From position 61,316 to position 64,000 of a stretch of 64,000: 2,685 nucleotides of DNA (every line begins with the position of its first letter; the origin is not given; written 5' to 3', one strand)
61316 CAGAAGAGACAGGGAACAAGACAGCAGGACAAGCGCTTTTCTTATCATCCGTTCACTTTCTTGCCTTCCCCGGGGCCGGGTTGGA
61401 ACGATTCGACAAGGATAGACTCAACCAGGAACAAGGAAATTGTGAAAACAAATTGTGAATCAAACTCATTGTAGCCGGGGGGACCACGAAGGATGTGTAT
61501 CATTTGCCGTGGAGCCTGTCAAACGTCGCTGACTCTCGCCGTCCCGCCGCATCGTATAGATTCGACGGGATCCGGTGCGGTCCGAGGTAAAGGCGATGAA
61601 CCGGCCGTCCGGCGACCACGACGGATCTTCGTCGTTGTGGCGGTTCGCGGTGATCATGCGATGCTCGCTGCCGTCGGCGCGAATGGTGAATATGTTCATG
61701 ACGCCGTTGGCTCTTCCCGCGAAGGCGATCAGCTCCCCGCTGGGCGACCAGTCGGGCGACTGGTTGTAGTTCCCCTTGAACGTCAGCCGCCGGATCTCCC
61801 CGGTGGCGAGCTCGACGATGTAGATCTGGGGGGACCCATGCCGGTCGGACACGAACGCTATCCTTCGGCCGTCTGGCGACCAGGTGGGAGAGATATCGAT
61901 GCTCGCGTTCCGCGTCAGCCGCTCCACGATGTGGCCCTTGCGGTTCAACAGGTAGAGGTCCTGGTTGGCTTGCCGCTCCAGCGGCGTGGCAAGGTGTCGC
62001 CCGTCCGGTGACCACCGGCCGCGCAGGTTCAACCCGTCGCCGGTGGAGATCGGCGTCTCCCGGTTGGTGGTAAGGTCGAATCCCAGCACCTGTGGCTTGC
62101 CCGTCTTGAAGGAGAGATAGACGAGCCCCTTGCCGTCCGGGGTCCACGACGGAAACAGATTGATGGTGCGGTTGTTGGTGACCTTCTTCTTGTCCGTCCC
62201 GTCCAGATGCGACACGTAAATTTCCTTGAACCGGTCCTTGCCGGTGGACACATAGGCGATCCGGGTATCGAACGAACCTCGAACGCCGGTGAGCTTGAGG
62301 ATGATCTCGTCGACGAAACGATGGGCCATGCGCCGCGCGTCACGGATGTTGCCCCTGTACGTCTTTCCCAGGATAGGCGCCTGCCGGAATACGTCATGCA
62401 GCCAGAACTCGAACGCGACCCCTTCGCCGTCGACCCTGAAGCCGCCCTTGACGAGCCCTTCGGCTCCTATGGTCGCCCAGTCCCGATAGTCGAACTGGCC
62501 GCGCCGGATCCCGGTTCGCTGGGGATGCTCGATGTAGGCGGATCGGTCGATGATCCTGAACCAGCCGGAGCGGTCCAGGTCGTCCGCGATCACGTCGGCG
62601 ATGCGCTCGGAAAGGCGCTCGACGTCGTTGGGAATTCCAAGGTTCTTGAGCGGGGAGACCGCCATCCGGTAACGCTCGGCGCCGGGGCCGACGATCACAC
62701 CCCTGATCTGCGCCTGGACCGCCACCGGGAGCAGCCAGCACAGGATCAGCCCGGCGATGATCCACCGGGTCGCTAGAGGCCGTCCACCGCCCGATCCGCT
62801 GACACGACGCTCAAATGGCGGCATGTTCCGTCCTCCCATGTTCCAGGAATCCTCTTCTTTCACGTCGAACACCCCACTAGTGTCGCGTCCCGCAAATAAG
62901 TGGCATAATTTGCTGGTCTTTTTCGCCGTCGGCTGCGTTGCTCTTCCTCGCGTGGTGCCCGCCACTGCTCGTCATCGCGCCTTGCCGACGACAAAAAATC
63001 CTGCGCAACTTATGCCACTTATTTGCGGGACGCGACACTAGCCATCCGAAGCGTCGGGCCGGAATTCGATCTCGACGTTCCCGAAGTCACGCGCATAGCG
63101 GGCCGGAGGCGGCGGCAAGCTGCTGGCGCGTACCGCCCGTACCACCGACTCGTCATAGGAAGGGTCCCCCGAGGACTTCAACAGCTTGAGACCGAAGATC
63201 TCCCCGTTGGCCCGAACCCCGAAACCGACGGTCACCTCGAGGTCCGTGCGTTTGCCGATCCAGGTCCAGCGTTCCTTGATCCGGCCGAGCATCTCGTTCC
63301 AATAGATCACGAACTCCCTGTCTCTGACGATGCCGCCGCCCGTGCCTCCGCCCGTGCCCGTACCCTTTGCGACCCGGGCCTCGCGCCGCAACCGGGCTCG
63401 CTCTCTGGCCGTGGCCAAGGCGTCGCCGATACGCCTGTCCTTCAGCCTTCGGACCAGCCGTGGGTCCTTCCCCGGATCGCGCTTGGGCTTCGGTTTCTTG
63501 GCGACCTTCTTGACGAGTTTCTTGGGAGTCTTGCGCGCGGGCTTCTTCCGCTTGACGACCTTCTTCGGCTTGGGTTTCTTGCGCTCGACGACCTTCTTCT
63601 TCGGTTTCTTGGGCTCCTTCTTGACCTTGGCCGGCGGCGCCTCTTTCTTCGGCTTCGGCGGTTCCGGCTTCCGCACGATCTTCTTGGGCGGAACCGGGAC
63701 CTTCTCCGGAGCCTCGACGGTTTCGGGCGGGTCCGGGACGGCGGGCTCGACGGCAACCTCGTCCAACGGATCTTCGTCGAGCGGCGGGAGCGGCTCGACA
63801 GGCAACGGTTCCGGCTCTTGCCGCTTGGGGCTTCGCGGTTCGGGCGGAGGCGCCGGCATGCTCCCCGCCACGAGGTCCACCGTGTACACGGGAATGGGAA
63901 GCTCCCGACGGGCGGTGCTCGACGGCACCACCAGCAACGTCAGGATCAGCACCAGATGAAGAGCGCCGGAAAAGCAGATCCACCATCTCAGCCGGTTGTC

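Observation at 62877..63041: A 157-bp MITE family in three copies, each inserted precisely at the TAG stop codon of a gene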

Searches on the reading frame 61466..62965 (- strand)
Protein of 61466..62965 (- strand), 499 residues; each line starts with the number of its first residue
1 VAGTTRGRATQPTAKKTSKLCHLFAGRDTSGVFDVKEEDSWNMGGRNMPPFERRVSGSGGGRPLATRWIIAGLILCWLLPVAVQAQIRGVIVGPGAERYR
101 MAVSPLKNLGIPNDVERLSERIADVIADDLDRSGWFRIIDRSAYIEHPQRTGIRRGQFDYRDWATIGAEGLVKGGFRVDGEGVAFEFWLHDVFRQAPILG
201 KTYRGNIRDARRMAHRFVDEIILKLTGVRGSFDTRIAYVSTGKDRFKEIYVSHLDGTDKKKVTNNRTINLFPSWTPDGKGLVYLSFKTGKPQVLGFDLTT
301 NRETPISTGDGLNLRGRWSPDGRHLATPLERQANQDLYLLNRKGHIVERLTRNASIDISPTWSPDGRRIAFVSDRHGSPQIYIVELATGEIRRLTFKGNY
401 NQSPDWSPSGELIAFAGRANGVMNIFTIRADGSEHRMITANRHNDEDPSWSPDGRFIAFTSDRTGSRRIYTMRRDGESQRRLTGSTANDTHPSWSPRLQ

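Call 28: search_protein_families(library=pfam, proteins=[window:61466-62965:-])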
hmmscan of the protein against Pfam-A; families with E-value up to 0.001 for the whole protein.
window:61466-62965:- (499 aa): 8 families
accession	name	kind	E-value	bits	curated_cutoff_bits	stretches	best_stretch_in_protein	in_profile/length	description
PF07676.18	PD40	-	5.6e-46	154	20.9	3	348-383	2-38/38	WD40-like Beta Propeller Repeat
PF04052.18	TolB_N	-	1.8e-18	67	22.4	1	91-196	5-104/106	TolB amino-terminal domain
PF00930.27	DPPIV_N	-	1.6e-11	44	22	1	334-408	22-95/354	Dipeptidyl peptidase IV (DPP IV) N-terminal region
PF25174.1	Beta-prop_THOC3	-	7.3e-09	35.4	305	1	292-464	70-235/272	THOC3 beta-propeller domain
PF08662.17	eIF2A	-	7.3e-06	26.4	20.5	1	333-458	37-159/194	Eukaryotic translation initiation factor eIF2A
PF23414.1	Beta-prop_EML_2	-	7.5e-05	22.7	90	0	401-495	42-133/266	Echinoderm microtubule-associated protein second beta-propeller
PF14583.12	Pectate_lyase22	-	8.1e-05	21.9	30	0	359-386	355-382/386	Oligogalacturonate lyase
PF00400.38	WD40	-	0.00062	20.7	27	0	449-464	18-34/39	WD domain, G-beta repeat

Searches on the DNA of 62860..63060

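Call 51: search_rna_families(source=window, start=62860, end=63060, threshold=evalue, max_evalue=10)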
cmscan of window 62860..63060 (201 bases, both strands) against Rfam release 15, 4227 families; matches with E-value up to 10: 1.
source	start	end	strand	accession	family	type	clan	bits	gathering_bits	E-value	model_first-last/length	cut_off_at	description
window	62868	63055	-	RF00036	RRE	Cis-reg;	-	9.6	104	0.62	1-337/337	no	HIV Rev response element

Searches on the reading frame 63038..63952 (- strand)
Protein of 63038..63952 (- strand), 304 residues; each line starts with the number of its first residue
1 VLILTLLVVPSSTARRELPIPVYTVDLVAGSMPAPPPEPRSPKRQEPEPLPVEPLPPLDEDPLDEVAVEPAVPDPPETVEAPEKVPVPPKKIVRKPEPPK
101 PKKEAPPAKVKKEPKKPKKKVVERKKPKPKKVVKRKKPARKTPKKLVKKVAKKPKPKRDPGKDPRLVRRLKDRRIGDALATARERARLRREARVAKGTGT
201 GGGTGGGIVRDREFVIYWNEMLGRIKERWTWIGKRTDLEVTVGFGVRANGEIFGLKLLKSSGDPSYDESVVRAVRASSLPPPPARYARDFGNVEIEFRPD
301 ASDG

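Call 28: search_protein_families(library=pfam, proteins=[window:63038-63952:-])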
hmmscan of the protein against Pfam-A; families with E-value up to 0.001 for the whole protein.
window:63038-63952:- (304 aa): 2 families
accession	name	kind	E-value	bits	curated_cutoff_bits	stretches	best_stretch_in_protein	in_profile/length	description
PF13103.11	TonB_2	-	9.7e-14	51.7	22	1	217-297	4-85/85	TonB C terminal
PF03544.19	TonB_C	-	4e-05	24.4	24.6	1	239-298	17-78/79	Gram-negative bacterial TonB protein C-terminal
